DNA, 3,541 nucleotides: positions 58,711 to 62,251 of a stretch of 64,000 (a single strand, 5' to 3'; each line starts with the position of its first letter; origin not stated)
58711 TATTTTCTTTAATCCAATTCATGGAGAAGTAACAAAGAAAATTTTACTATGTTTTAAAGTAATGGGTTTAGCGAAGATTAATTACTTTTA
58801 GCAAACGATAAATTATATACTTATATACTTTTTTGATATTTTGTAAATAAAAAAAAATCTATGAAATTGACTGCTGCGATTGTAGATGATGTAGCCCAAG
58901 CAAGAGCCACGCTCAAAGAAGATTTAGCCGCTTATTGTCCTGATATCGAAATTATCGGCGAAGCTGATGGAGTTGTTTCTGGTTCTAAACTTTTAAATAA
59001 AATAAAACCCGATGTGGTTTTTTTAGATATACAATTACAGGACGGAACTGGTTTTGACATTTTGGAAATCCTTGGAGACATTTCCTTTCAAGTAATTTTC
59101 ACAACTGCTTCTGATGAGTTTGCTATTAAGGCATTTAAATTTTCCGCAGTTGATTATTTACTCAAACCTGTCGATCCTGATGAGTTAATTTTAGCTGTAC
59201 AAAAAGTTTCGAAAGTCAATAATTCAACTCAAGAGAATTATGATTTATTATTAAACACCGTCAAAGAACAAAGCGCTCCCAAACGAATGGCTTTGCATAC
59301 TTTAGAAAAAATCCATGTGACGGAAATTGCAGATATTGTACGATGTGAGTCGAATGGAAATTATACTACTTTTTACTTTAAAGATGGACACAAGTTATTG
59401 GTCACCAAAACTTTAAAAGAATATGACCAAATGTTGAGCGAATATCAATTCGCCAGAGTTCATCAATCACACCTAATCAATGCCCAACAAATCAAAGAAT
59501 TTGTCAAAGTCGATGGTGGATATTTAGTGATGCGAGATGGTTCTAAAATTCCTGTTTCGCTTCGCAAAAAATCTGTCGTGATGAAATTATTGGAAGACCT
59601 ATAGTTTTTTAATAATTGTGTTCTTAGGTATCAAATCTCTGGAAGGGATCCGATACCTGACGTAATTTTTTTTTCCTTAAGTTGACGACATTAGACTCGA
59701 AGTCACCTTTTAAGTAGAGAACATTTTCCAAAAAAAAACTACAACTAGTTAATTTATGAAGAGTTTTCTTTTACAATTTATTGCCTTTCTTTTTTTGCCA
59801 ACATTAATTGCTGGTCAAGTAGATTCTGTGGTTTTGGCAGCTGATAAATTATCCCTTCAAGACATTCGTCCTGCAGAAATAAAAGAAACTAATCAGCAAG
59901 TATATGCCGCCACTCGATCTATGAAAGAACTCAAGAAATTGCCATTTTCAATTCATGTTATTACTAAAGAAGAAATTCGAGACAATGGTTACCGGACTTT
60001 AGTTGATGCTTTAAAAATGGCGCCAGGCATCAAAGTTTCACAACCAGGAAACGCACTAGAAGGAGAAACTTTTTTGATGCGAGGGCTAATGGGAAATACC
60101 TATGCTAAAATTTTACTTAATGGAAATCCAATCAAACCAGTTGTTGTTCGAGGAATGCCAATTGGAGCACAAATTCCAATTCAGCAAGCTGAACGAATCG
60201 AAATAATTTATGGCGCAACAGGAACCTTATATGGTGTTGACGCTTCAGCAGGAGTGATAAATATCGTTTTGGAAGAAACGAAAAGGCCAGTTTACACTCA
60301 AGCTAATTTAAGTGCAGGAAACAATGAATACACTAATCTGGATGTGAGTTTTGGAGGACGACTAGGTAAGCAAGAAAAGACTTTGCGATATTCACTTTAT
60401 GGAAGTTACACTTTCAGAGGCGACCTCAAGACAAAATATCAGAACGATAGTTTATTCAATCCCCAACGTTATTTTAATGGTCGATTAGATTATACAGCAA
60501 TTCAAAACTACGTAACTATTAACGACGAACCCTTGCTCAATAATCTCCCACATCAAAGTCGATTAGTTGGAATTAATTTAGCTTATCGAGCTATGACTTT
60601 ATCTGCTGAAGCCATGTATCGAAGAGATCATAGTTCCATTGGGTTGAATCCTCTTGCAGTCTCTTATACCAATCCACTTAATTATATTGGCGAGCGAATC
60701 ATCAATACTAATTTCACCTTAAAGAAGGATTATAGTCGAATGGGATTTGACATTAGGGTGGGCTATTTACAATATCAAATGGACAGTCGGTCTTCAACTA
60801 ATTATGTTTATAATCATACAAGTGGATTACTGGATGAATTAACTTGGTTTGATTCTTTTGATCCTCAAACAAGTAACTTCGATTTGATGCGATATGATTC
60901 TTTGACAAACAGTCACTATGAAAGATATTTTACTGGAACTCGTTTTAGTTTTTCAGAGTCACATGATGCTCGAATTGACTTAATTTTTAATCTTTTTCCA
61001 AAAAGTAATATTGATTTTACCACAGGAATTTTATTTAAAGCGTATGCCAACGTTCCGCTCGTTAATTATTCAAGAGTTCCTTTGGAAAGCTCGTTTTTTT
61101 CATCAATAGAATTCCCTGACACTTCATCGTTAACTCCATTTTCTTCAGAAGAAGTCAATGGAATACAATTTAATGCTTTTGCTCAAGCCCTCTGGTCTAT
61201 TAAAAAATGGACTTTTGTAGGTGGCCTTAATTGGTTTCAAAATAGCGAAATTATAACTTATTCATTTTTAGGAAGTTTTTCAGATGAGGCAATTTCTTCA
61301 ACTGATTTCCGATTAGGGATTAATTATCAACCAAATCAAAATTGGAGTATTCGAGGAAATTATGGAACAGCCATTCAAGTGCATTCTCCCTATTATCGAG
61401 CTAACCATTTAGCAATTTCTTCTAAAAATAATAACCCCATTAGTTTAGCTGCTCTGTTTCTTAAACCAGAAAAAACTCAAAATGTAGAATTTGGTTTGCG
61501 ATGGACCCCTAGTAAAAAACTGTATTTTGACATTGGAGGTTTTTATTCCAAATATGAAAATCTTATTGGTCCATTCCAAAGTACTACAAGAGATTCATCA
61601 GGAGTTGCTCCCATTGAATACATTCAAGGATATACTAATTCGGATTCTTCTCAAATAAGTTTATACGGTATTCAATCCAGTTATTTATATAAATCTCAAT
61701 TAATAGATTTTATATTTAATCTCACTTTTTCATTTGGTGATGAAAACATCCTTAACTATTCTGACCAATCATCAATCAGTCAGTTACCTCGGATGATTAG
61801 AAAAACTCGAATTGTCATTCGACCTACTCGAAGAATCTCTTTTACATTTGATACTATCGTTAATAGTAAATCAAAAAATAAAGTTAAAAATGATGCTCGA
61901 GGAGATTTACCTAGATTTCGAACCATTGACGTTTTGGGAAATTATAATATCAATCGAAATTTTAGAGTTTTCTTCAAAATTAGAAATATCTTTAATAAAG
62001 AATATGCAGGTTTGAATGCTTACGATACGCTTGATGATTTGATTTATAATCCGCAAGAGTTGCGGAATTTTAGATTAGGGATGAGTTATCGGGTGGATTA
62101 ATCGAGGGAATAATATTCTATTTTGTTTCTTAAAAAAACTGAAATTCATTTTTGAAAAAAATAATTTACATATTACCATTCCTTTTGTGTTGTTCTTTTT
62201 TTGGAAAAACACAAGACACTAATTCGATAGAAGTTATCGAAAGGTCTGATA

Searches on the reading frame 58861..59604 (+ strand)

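Call 63: search_protein_families(library=pfam, proteins=[window:58861-59604:+], max_evalue=0.0001)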
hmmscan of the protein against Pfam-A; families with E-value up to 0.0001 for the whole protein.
window:58861-59604:+ (247 aa): 2 families
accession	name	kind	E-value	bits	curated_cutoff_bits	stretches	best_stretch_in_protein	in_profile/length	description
PF04397.21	LytTR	-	1.7e-18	67.1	22.6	1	150-244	2-97/98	LytTr DNA-binding domain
PF00072.30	Response_reg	-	1.4e-15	57.8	30.2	1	6-113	2-110/111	Response regulator receiver domain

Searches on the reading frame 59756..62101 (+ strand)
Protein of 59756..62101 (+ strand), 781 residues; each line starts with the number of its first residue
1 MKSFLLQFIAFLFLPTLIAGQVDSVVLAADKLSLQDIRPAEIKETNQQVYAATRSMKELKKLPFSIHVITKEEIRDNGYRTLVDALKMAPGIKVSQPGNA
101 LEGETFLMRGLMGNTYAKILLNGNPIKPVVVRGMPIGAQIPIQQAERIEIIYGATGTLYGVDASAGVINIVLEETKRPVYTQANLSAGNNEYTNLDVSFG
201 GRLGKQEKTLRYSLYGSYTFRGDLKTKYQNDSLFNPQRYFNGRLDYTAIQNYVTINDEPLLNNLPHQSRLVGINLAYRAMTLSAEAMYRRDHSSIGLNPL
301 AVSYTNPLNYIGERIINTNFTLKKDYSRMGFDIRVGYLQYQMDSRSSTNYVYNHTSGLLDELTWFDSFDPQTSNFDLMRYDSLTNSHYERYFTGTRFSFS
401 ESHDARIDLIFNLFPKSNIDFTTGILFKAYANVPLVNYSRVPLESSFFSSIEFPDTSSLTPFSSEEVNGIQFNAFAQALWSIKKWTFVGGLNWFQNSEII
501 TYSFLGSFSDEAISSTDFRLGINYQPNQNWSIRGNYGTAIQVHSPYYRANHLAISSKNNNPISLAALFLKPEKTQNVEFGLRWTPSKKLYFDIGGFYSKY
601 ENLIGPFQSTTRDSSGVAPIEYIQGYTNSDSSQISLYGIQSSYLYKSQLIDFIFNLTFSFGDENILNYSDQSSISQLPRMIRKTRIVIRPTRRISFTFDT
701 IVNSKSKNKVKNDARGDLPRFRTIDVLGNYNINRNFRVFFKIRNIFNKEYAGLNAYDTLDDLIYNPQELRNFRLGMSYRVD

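Call 63: search_protein_families(library=pfam, proteins=[window:59756-62101:+], max_evalue=0.0001)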
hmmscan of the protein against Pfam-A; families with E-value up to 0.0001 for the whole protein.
window:59756-62101:+ (781 aa): 2 families
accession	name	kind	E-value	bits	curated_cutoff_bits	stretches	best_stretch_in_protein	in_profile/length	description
PF00593.30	TonB_dep_Rec_b-barrel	-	3.3e-24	87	27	1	329-745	42-436/436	TonB dependent receptor-like, beta-barrel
PF07715.20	Plug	-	1.2e-18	68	23.9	1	59-167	2-107/107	TonB-dependent Receptor Plug Domain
